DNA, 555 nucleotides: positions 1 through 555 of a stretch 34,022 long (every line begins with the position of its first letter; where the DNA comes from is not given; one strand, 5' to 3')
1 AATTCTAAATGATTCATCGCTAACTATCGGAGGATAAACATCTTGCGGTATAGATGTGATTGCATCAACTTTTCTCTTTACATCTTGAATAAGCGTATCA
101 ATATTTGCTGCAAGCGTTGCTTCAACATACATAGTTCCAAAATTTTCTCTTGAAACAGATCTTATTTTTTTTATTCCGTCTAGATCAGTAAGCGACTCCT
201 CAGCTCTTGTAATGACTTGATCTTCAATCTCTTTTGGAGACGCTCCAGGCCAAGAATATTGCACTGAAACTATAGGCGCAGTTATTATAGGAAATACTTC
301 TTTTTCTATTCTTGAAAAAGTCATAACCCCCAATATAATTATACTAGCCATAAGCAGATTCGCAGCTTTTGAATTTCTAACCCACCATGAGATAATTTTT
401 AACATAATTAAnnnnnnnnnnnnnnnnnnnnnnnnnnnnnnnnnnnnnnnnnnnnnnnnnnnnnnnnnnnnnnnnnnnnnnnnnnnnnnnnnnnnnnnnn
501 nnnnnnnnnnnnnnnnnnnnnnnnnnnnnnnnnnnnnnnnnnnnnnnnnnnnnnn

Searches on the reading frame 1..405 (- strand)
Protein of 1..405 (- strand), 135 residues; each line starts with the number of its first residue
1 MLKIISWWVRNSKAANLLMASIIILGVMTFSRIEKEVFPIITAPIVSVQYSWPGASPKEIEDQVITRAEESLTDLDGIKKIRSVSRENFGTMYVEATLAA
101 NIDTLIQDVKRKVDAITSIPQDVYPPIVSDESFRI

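Call 41: search_protein_families(library=pfam, proteins=[window:1-405:-], max_evalue=0.0001)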
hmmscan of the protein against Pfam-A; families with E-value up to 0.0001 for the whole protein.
window:1-405:- (135 aa): 1 family
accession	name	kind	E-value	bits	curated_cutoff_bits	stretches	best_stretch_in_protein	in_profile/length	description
PF00873.25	ACR_tran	-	1.2e-18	66.8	28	1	11-129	8-127/1021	AcrB/AcrD/AcrF family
